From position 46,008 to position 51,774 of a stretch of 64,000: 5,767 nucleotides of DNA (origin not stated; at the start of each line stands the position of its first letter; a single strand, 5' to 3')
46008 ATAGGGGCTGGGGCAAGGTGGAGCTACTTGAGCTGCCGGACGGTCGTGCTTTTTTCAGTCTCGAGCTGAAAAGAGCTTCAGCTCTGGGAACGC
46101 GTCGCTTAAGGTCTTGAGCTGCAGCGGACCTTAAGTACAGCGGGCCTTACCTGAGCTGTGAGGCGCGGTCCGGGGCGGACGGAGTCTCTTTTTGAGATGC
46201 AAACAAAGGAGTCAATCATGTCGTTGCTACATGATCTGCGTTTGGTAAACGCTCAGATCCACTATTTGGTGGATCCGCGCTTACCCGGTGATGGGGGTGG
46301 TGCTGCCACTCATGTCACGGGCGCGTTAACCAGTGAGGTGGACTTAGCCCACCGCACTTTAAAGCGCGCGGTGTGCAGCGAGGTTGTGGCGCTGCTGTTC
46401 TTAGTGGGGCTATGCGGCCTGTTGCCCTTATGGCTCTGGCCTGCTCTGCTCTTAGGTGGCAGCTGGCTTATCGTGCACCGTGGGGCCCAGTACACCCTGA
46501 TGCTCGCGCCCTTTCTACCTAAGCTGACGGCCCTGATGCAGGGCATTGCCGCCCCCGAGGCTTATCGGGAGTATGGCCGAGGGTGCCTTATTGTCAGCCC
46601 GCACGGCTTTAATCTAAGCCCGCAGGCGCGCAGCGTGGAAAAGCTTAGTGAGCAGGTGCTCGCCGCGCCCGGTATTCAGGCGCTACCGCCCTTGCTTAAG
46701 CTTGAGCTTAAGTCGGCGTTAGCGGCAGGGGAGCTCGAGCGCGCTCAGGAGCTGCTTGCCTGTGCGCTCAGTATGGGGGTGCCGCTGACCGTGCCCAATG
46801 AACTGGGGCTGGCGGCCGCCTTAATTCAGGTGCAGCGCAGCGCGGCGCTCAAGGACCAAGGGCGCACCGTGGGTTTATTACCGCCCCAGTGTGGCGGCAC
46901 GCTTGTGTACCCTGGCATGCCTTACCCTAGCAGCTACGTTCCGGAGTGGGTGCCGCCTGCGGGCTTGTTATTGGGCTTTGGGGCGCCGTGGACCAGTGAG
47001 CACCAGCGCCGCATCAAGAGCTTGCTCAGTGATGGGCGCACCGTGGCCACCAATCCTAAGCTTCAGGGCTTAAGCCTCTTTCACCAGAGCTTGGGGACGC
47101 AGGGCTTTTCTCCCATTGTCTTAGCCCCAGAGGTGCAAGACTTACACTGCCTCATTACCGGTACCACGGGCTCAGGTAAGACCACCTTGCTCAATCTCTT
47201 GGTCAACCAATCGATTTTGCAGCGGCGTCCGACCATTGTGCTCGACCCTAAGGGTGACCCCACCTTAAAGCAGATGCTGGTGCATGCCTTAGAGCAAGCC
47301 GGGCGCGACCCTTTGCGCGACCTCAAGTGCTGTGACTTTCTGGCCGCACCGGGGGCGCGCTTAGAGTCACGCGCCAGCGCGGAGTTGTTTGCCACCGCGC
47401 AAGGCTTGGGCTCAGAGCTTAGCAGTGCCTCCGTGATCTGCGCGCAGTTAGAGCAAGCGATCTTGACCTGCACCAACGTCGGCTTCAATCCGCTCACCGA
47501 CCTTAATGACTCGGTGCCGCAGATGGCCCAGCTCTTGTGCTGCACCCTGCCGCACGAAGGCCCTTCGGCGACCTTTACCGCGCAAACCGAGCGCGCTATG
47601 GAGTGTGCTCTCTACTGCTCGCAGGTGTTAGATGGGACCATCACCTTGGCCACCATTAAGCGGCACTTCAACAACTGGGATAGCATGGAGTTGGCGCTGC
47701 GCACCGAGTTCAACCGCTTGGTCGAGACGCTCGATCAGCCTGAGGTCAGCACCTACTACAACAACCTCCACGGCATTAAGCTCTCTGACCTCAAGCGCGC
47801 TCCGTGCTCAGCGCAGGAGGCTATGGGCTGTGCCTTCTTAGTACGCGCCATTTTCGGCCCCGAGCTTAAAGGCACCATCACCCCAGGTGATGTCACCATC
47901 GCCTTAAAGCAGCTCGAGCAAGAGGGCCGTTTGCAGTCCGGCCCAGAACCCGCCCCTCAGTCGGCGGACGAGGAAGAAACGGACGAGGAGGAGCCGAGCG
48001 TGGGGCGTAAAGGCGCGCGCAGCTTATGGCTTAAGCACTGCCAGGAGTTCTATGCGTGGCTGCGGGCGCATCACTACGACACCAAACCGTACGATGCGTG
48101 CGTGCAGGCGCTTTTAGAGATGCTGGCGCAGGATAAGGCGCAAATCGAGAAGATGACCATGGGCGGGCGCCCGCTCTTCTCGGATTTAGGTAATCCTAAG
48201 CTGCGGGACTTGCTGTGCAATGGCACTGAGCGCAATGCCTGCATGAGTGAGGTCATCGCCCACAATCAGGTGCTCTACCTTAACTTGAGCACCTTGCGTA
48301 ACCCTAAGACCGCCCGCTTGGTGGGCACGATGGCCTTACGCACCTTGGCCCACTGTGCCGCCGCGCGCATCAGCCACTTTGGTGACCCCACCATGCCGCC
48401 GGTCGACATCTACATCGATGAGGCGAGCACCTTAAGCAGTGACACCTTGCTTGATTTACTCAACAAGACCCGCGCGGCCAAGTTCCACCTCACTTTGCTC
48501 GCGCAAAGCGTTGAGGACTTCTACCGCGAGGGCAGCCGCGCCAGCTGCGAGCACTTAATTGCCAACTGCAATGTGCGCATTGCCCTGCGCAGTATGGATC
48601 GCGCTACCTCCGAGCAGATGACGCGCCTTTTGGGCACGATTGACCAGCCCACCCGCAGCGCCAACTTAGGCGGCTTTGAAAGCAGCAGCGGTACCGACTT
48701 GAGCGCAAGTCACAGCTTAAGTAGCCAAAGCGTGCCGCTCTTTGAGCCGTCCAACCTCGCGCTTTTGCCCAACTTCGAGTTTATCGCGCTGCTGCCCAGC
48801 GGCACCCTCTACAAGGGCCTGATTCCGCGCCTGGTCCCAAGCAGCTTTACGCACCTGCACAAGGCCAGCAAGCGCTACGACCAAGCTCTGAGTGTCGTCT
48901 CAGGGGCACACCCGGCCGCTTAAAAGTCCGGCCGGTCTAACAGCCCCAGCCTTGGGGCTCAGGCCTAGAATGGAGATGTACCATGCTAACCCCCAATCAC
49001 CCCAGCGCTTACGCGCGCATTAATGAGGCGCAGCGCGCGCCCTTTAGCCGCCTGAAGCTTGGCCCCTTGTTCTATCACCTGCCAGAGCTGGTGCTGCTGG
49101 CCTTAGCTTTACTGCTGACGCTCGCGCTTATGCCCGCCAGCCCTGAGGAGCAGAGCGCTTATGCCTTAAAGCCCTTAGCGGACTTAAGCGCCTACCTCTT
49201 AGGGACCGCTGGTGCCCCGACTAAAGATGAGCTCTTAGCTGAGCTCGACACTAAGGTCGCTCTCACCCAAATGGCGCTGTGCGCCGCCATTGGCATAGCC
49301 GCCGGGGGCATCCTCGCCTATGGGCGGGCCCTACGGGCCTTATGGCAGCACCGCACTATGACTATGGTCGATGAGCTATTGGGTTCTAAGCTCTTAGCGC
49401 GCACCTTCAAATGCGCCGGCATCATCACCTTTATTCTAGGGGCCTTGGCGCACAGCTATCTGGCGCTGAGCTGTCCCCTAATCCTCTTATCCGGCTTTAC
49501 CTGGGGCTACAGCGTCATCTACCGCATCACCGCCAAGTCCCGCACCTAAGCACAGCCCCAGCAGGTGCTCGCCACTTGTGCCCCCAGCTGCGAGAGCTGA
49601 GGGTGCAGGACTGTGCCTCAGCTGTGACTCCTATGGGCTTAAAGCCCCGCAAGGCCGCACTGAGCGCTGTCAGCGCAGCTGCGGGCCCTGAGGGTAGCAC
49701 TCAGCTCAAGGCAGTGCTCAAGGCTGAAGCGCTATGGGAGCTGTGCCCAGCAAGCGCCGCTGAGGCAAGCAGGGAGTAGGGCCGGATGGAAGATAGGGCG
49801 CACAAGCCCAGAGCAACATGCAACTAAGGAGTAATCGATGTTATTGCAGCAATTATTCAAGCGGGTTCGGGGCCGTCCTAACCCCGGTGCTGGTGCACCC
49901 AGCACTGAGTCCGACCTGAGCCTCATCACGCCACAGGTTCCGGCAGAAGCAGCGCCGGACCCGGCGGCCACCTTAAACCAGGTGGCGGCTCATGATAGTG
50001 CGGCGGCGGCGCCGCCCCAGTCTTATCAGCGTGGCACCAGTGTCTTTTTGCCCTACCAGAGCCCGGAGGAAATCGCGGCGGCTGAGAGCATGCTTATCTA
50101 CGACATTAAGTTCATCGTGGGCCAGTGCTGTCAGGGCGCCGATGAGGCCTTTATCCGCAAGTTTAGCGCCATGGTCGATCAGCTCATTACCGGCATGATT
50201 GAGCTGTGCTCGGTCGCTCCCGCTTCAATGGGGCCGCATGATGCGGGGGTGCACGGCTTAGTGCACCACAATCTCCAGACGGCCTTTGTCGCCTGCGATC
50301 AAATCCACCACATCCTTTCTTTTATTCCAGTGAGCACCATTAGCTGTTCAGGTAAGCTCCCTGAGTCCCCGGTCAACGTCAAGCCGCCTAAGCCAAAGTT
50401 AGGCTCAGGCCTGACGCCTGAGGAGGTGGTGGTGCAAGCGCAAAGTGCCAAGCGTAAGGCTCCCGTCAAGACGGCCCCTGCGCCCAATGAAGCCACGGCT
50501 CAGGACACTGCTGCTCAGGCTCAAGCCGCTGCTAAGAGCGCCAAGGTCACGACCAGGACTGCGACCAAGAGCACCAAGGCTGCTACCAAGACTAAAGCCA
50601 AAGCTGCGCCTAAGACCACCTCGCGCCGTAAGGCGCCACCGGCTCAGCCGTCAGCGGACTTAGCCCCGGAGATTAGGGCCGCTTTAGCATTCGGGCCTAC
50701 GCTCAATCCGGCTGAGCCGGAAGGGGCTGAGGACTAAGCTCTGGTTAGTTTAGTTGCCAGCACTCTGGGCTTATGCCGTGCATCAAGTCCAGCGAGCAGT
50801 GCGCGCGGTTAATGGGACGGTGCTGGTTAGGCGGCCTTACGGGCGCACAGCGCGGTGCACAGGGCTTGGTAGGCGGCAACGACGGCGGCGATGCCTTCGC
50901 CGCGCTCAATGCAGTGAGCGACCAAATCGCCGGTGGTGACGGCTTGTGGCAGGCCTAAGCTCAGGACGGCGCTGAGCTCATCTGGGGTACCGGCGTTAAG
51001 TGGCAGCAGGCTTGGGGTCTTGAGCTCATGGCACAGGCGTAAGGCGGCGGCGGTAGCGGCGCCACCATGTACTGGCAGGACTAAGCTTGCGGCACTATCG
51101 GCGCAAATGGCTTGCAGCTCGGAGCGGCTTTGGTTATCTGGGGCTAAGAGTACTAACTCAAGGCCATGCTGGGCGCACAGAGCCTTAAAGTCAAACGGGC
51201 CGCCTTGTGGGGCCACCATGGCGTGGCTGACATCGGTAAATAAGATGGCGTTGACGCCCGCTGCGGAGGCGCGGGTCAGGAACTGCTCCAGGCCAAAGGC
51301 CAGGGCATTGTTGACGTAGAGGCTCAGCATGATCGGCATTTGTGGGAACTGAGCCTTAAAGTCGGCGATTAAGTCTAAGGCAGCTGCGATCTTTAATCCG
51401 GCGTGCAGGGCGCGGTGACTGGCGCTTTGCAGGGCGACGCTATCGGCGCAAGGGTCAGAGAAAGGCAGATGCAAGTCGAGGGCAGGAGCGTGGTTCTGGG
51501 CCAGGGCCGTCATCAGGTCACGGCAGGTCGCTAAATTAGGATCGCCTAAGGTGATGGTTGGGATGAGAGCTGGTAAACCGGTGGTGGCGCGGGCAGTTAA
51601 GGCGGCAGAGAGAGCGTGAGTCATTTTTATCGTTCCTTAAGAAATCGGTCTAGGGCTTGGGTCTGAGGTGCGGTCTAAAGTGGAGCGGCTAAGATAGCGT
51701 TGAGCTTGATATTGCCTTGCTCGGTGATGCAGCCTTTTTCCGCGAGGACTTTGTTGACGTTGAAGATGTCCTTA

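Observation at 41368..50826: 9-kb island between xerD and trpA: TraD-type coupling ATPase with HD/MOBH-like proteins but no secretion machinery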

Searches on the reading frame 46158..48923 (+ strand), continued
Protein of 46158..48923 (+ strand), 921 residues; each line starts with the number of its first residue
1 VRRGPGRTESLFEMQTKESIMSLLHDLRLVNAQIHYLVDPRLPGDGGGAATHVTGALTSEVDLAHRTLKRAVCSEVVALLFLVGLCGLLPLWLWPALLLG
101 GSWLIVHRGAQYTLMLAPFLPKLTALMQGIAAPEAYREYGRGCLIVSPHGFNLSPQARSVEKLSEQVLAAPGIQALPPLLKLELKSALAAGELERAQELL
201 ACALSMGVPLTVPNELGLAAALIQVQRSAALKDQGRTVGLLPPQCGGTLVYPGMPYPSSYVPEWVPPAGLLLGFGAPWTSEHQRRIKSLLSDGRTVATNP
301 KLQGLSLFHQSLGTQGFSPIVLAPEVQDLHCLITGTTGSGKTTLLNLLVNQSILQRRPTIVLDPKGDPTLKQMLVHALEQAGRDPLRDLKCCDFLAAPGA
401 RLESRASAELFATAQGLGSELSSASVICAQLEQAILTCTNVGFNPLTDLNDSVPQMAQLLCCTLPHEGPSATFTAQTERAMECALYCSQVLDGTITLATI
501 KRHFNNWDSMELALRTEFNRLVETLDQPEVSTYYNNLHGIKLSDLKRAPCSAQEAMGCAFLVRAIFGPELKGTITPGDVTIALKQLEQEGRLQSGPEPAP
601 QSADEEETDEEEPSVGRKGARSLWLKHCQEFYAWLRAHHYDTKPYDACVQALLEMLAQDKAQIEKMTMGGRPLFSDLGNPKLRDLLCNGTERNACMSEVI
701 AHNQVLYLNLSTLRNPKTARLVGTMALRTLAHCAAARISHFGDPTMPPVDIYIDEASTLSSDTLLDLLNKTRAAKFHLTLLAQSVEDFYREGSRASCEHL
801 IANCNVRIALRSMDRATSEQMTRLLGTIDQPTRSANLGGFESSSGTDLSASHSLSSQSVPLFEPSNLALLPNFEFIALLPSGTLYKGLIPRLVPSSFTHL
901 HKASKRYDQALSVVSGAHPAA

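Call 89: search_protein_families(library=ncbifam, proteins=[L060:7804-9552:+, L075:7106-9502:+], max_evalue=0.01)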
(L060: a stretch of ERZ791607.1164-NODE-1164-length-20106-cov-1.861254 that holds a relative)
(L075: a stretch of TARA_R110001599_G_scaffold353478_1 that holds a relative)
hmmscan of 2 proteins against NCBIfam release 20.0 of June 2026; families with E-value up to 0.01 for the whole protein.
L060:7804-9552:+ (583 aa): 3 families
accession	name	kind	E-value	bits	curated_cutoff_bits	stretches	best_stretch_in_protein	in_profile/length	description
NF041494.1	MobH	equivalog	1.4e-60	205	200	1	71-402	11-339/340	MobH family relaxase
TIGR03760.1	ICE_TraI_Pfluor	equivalog_domain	4.9e-18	65.6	161.4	1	80-243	24-179/218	integrating conjugative element relaxase, PFGI-1 class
NF010007.0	PRK13480.1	equivalog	0.0011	18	460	0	85-179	121-201/314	3'-5' exoribonuclease YhaM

L075:7106-9502:+ (799 aa): 3 families
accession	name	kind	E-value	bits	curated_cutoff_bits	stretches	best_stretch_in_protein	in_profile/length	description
NF041494.1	MobH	equivalog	5.9e-66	222.7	200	1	45-384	1-326/340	MobH family relaxase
TIGR03760.1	ICE_TraI_Pfluor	equivalog_domain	7.4e-22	78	161.4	1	48-269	6-213/218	integrating conjugative element relaxase, PFGI-1 class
TIGR01596.1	cas3_HD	equivalog_domain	0.0032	17.6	43.45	1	113-167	4-49/178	CRISPR-associated endonuclease Cas3''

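Call 90: find_related_loci(query=A1, collection=viral_contigs, flank=8000)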
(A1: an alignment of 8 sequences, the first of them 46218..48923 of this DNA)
Query A1 (901 aa) in viral_contigs; peptide patterns used: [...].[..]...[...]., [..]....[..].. (x = any residue, [..] = any of these).
30 stretches matched a pattern, but none encodes a relative of the query by tblastn (E <= 1e-3).

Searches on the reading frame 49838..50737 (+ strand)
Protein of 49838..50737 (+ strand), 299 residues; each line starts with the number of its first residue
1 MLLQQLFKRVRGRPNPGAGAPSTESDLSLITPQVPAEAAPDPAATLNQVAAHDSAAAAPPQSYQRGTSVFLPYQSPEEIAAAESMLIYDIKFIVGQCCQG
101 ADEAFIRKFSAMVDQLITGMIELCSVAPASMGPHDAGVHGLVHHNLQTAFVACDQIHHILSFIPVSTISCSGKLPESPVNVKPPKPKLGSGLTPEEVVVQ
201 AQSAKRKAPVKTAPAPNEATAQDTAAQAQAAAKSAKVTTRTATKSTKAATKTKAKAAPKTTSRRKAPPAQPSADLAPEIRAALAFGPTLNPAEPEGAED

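Call 3: search_protein_families(library=pfam, proteins=[window:49838-50737:+], max_evalue=0.1)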
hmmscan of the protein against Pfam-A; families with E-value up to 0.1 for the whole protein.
window:49838-50737:+ (299 aa): 0 families

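Call 4: search_protein_families(library=ncbifam, proteins=[window:49838-50737:+], max_evalue=0.1)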
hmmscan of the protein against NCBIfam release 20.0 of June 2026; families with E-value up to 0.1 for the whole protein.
window:49838-50737:+ (299 aa): 3 families
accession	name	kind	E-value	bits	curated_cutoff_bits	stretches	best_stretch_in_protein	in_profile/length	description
NF041494.1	MobH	equivalog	3.6e-05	22.8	200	1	72-159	3-82/340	MobH family relaxase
NF010381.0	PRK13808.1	equivalog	0.0085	15.5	426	1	199-266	227-297/335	adenylate kinase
NF011492.0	PRK14900.1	equivalog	0.022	12.6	1783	1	199-266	961-1029/1044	valine--tRNA ligase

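Call 35: search_protein_families(library=padloc, proteins=[window:49838-50737:+], max_evalue=0.1)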
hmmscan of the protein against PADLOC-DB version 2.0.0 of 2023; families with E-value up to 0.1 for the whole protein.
window:49838-50737:+ (299 aa): 0 families

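Call 79: search_solved_structures(query=A3, max_evalue=1)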
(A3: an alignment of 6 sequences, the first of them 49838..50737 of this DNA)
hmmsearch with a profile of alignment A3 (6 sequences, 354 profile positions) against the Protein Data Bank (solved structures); distinct sequences matched with E-value up to 1: 0.

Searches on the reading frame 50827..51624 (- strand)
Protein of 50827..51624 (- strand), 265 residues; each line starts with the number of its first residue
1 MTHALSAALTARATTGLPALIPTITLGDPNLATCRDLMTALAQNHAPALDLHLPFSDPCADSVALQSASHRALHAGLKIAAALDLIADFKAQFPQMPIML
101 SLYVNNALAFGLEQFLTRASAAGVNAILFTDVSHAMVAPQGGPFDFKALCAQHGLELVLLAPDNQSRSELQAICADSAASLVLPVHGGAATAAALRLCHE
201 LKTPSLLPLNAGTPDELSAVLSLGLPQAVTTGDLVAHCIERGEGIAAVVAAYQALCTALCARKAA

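Call 45: find_homologous_proteins(query=window:50827-51624:-, max_evalue=1e-40)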
Query window:50827-51624:- (265 aa): 7 proteins with E <= 1e-40 among 8000 candidates.
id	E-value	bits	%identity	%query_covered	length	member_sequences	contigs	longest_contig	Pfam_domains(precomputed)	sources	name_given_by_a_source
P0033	9.2e-155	531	96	100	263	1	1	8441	PF00290.27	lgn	-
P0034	1.8e-154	530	95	100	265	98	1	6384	PF00290.27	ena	-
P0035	3.7e-150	516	92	100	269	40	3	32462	PF00290.27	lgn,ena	-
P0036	2.2e-144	497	90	100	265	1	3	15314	PF00290.27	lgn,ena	-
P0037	3.1e-114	399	73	98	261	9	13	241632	PF00290.27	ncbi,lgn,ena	-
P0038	2.3e-92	327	65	98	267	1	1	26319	PF00290.27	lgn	-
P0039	8.6e-89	315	68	92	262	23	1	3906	PF00290.27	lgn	-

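Call 46: find_encoding_contigs(protein=P0037, flank=10000, max_places=3)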
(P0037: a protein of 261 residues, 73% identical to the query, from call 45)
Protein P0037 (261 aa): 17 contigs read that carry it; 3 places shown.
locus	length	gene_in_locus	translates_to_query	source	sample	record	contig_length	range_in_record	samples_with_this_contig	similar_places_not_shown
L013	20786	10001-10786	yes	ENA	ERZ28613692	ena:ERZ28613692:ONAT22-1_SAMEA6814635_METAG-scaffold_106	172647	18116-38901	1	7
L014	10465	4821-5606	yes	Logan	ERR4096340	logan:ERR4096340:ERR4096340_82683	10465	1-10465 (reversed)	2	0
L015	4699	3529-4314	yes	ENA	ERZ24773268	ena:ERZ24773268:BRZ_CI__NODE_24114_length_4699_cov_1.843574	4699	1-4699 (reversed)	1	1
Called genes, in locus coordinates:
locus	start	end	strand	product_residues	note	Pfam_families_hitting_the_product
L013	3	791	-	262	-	PF01261:AP_endonuc_2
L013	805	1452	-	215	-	PF00596:Aldolase_II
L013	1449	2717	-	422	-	PF07005:SBD_N, PF17042:NBD_C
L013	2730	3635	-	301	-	PF03446:NAD_binding_2, PF03807:F420_oxidored (faint), PF14833:NAD_binding_11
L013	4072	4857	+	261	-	PF08220:HTH_DeoR, PF08279:HTH_11, PF00455:DeoRC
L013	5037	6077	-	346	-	PF05050:Methyltransf_21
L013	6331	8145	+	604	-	-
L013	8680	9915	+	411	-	PF00291:PALP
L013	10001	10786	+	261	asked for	PF00290:Trp_syntA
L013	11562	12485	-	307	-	PF02899:Phage_int_SAM_1, PF13495:Phage_int_SAM_4, PF00589:Phage_integrase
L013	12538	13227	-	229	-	-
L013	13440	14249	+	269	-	PF01121:CoaE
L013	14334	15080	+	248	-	PF07072:ZapD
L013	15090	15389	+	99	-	PF03884:YacG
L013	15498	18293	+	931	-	PF03968:LptD_N (weak), PF04453:LptD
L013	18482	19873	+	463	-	PF13624:SurA_N_3 (weak), PF13623:SurA_N_2 (weak), PF09312:SurA_N, PF13616:Rotamase_3, PF00639:Rotamase, PF13616:Rotamase_3, PF00639:Rotamase, PF13145:Rotamase_2, +1 more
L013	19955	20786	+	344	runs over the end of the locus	PF04166:PdxA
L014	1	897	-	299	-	?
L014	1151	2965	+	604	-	-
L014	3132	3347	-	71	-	-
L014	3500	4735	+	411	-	PF00291:PALP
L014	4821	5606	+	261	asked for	PF00290:Trp_syntA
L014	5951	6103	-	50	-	-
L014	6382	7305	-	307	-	PF02899:Phage_int_SAM_1, PF13495:Phage_int_SAM_4, PF00589:Phage_integrase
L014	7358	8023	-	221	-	-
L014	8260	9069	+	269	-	PF01121:CoaE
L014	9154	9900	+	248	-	PF07072:ZapD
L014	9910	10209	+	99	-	PF03884:YacG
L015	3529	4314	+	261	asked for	PF00290:Trp_syntA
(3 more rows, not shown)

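Call 47: find_encoding_contigs(protein=P0038, flank=10000, max_places=2)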
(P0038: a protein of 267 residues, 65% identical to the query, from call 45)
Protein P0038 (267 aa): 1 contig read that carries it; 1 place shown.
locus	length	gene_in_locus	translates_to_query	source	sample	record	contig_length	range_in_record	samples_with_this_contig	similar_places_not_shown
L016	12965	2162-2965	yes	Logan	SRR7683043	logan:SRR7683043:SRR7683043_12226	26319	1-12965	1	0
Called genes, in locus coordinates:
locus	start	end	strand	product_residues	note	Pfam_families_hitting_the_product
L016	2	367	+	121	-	?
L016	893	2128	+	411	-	PF00291:PALP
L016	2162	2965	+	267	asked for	PF00290:Trp_syntA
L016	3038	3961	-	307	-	PF02899:Phage_int_SAM_1, PF13495:Phage_int_SAM_4 (weak), PF00589:Phage_integrase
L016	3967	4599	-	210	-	-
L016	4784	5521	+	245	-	PF01121:CoaE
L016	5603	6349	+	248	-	PF07072:ZapD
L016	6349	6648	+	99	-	PF03884:YacG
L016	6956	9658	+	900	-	PF03968:LptD_N, PF04453:LptD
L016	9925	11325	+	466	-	PF13624:SurA_N_3 (weak), PF13623:SurA_N_2 (weak), PF09312:SurA_N, PF13616:Rotamase_3, PF00639:Rotamase, PF00639:Rotamase, PF13616:Rotamase_3, PF13145:Rotamase_2, +1 more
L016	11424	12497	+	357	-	PF04166:PdxA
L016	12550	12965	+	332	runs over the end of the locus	PF00398:RrnaAD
